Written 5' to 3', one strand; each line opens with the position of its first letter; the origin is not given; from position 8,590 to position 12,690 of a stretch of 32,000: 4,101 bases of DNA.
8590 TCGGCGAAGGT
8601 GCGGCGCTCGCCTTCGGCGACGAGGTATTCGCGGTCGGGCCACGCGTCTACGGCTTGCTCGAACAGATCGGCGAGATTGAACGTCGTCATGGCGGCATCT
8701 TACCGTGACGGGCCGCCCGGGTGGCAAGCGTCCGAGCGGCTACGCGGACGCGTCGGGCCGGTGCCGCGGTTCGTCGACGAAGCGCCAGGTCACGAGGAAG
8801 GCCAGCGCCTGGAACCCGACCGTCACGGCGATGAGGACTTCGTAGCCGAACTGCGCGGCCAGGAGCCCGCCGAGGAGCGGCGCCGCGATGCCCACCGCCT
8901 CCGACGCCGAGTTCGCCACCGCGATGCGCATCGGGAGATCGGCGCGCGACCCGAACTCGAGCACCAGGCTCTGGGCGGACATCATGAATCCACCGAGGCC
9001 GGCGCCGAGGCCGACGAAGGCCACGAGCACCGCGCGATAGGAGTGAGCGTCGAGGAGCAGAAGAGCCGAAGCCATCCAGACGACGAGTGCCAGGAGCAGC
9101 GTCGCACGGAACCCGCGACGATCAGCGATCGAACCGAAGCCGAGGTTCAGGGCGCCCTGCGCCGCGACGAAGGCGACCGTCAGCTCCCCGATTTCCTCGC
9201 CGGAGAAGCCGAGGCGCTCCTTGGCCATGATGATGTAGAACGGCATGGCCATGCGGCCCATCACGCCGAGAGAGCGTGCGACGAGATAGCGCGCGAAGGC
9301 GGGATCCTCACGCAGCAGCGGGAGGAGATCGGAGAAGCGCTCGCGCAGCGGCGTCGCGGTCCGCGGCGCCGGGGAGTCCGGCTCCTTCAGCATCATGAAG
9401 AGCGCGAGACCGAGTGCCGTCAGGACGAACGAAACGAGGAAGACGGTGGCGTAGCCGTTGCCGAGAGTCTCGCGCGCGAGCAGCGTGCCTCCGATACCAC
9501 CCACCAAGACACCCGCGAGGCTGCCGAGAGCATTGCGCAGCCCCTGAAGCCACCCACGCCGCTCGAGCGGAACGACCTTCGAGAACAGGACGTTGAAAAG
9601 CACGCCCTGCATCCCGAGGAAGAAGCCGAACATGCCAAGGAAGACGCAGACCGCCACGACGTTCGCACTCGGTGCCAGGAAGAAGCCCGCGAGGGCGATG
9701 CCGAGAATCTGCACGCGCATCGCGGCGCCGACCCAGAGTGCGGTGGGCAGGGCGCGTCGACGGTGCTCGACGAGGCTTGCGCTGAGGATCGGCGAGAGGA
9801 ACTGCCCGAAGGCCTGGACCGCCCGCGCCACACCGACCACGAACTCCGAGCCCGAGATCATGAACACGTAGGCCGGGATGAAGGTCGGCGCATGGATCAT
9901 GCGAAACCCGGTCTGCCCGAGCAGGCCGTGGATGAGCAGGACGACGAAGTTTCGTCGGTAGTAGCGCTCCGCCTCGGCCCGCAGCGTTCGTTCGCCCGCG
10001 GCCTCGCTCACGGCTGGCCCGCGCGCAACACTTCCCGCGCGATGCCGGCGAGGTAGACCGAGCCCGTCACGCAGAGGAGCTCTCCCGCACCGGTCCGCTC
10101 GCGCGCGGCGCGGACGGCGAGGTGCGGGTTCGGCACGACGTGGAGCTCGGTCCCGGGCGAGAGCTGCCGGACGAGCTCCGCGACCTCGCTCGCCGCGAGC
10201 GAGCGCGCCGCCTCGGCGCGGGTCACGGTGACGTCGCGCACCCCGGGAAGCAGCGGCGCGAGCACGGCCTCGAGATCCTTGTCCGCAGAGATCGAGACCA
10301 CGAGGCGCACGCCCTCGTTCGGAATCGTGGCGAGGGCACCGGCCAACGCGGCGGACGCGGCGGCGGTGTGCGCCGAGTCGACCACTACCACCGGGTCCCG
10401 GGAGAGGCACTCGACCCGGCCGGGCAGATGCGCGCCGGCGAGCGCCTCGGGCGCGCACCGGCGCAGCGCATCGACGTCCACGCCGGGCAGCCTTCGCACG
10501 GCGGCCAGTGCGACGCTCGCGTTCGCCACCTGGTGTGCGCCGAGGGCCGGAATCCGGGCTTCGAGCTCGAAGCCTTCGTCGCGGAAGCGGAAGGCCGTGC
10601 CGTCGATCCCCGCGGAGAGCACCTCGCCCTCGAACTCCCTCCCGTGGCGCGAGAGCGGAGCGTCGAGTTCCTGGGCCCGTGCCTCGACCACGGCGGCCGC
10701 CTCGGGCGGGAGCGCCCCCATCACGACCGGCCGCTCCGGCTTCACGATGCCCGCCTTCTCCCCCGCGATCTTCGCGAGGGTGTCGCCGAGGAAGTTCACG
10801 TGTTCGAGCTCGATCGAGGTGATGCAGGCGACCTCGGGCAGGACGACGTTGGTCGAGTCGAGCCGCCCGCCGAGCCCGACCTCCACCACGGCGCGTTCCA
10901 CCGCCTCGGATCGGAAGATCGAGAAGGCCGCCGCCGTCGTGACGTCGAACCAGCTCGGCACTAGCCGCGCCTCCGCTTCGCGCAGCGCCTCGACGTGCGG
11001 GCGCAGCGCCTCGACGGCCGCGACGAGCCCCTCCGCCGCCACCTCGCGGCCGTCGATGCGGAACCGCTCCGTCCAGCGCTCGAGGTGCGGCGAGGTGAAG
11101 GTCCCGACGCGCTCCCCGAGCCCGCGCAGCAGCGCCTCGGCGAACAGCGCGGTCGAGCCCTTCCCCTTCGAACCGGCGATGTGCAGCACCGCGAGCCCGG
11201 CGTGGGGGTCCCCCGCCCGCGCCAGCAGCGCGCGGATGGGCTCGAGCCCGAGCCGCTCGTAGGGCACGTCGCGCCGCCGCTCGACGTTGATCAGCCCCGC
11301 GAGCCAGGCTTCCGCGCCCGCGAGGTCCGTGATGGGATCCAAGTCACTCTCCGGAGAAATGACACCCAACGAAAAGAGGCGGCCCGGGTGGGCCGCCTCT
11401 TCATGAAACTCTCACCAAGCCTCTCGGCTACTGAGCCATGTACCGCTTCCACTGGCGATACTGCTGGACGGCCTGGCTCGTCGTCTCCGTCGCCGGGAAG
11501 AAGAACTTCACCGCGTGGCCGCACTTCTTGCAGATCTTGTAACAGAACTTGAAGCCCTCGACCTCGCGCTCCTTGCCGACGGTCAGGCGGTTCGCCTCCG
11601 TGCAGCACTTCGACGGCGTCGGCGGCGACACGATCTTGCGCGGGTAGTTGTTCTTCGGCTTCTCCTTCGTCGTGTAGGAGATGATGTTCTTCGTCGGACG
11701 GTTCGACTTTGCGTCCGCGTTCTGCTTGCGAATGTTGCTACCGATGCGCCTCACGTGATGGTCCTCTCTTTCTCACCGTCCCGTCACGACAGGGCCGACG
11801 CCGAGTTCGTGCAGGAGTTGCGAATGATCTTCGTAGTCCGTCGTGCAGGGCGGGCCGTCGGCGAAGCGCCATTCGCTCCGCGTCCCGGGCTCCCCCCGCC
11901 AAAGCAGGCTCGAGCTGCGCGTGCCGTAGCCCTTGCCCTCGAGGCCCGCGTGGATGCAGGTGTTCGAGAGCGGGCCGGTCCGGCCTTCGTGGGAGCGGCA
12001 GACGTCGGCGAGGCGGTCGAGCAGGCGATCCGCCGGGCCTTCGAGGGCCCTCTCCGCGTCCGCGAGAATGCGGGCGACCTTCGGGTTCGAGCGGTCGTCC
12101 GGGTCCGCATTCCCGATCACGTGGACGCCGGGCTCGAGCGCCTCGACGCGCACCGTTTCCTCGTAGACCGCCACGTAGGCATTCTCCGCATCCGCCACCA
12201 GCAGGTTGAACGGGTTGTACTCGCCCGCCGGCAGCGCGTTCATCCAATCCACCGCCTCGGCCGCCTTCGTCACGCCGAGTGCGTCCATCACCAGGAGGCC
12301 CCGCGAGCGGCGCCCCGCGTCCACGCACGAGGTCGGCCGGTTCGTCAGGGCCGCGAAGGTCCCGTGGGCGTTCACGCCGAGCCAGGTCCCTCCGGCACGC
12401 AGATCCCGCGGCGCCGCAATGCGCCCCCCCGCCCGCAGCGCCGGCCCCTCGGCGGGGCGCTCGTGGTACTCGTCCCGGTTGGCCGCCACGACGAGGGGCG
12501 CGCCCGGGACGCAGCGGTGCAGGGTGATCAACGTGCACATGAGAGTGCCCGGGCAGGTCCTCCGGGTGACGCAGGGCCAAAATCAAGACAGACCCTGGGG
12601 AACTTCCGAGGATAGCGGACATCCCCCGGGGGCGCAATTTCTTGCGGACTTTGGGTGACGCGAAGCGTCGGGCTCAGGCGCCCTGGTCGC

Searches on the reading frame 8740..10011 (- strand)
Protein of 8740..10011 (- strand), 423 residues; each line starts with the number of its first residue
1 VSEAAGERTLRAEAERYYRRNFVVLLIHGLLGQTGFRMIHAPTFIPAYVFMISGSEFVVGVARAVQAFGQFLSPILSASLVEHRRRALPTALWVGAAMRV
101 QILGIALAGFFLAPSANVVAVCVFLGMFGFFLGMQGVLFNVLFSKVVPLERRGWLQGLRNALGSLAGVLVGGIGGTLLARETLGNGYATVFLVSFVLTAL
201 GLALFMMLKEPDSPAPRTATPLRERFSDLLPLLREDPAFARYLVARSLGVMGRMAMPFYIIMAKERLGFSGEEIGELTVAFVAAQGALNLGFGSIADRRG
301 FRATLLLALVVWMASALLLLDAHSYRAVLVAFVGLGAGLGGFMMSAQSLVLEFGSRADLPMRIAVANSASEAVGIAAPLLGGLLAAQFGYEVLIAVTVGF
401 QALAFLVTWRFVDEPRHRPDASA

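Call 53: search_protein_families(library=pfam, proteins=[window:8740-10011:-], max_evalue=0.001)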
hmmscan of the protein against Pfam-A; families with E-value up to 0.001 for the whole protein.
window:8740-10011:- (423 aa): 1 family
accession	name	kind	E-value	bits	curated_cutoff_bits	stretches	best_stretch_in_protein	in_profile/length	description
PF07690.21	MFS_1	-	3.4e-31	108.9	33.4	2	252-420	12-182/347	Major Facilitator Superfamily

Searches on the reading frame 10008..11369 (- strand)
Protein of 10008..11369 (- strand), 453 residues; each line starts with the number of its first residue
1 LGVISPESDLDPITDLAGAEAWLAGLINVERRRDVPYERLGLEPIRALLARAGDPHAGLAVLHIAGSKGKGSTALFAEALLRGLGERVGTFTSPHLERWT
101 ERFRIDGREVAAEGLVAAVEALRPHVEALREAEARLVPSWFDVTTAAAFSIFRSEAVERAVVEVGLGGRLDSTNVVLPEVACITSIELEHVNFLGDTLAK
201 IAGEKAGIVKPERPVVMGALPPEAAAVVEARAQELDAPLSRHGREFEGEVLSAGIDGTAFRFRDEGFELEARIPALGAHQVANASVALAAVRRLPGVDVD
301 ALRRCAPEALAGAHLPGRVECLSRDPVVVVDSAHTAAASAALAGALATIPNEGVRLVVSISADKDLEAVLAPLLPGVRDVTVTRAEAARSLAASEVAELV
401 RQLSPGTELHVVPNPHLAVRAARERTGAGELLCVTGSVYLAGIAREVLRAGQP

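Call 17: search_protein_families(library=pfam, proteins=[window:10008-11369:-], max_evalue=0.01)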
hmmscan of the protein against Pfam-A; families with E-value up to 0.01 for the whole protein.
window:10008-11369:- (453 aa): 2 families
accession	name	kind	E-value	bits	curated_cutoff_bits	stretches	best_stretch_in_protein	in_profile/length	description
PF02875.26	Mur_ligase_C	-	3.2e-12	47.8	28.4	1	317-437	1-126/127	Mur ligase, glutamate ligase domain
PF08245.18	Mur_ligase_M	-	2.7e-10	41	24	1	147-291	47-200/200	Mur ligase middle domain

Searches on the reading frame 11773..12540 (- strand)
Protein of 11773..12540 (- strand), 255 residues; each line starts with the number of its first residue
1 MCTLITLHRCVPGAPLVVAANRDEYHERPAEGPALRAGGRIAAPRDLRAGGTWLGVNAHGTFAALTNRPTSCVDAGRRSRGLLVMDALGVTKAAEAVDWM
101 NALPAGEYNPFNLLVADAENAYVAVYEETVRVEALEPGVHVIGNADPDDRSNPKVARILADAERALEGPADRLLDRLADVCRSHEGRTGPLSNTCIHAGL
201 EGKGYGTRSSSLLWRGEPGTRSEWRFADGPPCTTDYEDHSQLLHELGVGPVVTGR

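Call 17: search_protein_families(library=pfam, proteins=[window:11773-12540:-], max_evalue=0.01)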
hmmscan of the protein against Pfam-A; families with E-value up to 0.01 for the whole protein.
window:11773-12540:- (255 aa): 1 family
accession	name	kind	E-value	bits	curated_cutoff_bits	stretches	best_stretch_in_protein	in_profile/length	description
PF05742.17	TANGO2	-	1.3e-33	117.6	22.6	1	1-213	1-240/257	Transport and Golgi organisation 2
